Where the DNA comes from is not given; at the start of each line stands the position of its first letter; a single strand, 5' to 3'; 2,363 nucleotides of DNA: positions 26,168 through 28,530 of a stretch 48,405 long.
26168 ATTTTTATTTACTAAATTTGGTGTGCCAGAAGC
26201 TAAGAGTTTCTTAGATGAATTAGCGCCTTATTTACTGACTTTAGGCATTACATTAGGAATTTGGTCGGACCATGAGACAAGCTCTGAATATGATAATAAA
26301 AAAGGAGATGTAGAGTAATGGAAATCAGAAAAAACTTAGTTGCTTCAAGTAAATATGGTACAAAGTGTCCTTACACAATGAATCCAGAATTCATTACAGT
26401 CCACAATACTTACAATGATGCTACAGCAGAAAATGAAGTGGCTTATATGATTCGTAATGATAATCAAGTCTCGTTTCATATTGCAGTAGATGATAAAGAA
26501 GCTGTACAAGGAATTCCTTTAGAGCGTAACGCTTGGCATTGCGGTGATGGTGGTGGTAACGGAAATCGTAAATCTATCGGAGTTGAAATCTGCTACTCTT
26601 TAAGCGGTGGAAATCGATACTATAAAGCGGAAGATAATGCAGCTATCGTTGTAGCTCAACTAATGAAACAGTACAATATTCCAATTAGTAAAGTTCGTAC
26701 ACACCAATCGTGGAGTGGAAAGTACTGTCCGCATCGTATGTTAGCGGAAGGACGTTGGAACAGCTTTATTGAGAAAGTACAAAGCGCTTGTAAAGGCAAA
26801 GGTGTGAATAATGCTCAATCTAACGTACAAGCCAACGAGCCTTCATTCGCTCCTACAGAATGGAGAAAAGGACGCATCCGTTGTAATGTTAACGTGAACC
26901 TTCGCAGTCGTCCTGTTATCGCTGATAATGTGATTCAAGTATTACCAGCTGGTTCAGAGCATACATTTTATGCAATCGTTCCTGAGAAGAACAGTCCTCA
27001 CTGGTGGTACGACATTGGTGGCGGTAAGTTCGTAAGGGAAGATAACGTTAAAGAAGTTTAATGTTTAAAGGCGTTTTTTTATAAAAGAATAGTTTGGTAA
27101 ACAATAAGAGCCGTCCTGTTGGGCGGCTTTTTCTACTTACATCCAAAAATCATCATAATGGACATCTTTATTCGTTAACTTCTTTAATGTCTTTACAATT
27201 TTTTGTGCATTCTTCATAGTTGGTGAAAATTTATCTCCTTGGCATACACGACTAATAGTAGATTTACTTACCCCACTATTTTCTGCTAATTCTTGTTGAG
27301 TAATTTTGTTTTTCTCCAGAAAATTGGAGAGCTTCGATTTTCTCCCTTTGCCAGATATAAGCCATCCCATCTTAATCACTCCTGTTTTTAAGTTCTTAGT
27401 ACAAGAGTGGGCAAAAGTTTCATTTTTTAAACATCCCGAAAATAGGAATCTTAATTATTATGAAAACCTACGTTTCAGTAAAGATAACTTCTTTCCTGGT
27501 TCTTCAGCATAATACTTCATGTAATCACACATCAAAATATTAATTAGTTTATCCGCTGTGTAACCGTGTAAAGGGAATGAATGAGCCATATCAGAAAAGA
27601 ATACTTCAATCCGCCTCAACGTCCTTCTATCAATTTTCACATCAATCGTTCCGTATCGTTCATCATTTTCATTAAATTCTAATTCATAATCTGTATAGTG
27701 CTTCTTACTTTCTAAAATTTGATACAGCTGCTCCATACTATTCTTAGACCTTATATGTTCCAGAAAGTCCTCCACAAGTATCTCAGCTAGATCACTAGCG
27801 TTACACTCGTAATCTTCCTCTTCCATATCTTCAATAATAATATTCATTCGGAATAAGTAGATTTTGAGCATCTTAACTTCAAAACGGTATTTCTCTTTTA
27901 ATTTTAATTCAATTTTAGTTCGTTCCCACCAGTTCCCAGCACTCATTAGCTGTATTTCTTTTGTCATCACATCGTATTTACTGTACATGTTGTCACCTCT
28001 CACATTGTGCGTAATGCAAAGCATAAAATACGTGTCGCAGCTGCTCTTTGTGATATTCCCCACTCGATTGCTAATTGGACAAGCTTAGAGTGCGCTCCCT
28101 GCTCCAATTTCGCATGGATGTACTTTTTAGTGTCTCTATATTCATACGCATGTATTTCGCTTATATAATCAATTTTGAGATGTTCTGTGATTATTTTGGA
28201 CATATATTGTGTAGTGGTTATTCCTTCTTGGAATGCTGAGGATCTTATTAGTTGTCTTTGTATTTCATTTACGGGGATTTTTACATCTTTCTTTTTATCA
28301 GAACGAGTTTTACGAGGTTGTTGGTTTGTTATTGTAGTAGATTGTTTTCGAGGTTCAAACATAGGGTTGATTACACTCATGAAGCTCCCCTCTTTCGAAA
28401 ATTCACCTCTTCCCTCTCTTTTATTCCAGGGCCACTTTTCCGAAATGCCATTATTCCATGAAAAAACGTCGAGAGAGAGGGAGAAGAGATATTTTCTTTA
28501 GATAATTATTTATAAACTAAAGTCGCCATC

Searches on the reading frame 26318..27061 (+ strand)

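Call 11: search_protein_families(library=pfam, proteins=[window:26318-27061:+], max_evalue=0.001)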
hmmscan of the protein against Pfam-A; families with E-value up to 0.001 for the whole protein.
window:26318-27061:+ (247 aa): 1 family
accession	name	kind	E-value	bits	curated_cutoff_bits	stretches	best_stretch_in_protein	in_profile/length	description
PF01510.30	Amidase_2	-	5.3e-22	79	26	1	21-139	3-130/131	N-acetylmuramoyl-L-alanine amidase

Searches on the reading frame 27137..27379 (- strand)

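Call 8: search_protein_families(library=pfam, proteins=[window:27137-27379:-], max_evalue=0.01)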
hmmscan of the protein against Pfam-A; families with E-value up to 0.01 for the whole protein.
window:27137-27379:- (80 aa): 19 families
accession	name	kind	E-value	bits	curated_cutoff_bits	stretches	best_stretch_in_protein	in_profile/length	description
PF01381.28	HTH_3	-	5.4e-12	46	23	1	20-66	4-49/55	Helix-turn-helix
PF13443.12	HTH_26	-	4.2e-07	30.5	22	1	16-65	1-50/63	Cro/C1-type HTH DNA-binding domain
PF13560.12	HTH_31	-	3.3e-05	24.5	27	1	24-50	13-39/64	Helix-turn-helix domain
PF13412.12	HTH_24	-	7.2e-05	22.7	21.9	1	21-44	13-36/48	Winged helix-turn-helix DNA-binding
PF08279.18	HTH_11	-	0.00016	21.9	25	1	15-45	3-35/55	HTH domain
PF12802.13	MarR_2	-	0.00018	22.1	27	1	20-47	13-42/61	MarR family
PF00356.27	LacI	-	0.00019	21.6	27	1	29-49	3-23/46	Bacterial regulatory proteins, lacI family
PF01418.23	HTH_6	-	0.0009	19.6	28.3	1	25-47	34-56/77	Helix-turn-helix domain, rpiR family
PF07022.19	Phage_CI_repr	-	0.00095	19.9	22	1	27-52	14-39/65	Bacteriophage CI repressor helix-turn-helix domain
PF01371.25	Trp_repressor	-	0.001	19.5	27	1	23-46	47-70/88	Trp repressor protein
PF12844.13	HTH_19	-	0.0013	19.1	30.2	1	17-67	4-53/64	Helix-turn-helix domain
PF01047.28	MarR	-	0.0017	18.7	24.6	1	22-45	14-37/59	MarR family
PF24034.1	DUF7343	-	0.0017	18.6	27.6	1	25-47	18-40/62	Domain of unknown function (DUF7343)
PF13545.12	HTH_Crp_2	-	0.0028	18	27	1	25-46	22-43/70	Crp-like helix-turn-helix domain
PF09339.16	HTH_IclR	-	0.0039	17.4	22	1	26-47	19-40/52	IclR helix-turn-helix domain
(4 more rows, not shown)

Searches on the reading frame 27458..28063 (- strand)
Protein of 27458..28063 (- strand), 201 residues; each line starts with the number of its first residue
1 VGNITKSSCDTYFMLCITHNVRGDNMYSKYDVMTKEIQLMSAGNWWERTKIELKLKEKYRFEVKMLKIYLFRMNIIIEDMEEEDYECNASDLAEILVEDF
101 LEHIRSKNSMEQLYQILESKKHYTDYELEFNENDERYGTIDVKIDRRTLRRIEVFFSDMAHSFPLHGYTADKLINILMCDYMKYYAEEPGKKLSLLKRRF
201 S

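Call 8: search_protein_families(library=pfam, proteins=[window:27458-28063:-], max_evalue=0.01)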
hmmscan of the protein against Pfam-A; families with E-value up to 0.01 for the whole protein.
window:27458-28063:- (201 aa): 0 families

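Call 12: search_protein_families(library=phrogs, proteins=[window:27458-28063:-], max_evalue=0.001)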
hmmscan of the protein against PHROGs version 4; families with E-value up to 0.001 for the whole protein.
window:27458-28063:- (201 aa): 1 family
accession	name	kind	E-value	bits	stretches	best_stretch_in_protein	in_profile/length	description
phrog_5875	-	unknown function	2.1e-118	393.6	1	26-201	1-176/176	-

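Call 13: search_protein_families(library=ncbifam, proteins=[window:27458-28063:-], max_evalue=0.01)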
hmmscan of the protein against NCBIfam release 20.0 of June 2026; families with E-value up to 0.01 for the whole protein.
window:27458-28063:- (201 aa): 0 families

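Call 101: search_protein_families(library=pfam, proteins=[window:27458-28063:-], max_evalue=1)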
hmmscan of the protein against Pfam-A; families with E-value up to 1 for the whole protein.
window:27458-28063:- (201 aa): 0 families

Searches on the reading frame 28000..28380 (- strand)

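Call 8: search_protein_families(library=pfam, proteins=[window:28000-28380:-], max_evalue=0.01)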
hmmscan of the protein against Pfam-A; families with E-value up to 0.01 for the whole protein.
window:28000-28380:- (126 aa): 0 families

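Call 12: search_protein_families(library=phrogs, proteins=[window:28000-28380:-], max_evalue=0.001)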
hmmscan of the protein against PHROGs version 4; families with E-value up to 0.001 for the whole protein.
window:28000-28380:- (126 aa): 1 family
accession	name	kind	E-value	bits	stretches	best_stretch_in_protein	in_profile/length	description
phrog_5779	-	unknown function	6.5e-75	250.5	1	1-126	7-132/132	-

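Call 13: search_protein_families(library=ncbifam, proteins=[window:28000-28380:-], max_evalue=0.01)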
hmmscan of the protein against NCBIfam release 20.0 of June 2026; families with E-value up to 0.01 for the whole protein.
window:28000-28380:- (126 aa): 1 family
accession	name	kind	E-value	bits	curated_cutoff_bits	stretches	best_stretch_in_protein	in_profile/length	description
NF010256.0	PRK13702.1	subfamily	0.00016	21.6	87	0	5-68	22-79/85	replication regulatory protein RepA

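Call 101: search_protein_families(library=pfam, proteins=[window:28000-28380:-], max_evalue=1)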
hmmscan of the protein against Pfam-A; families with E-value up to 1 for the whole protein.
window:28000-28380:- (126 aa): 2 families
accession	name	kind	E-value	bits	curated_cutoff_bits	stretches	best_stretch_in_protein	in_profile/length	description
PF21983.2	NikA-like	-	0.01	16.4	27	1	29-74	3-47/72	Mobilization protein NikA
PF10723.15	RepB-RCR_reg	-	0.015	15.6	21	1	5-68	20-77/81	Replication regulatory protein RepB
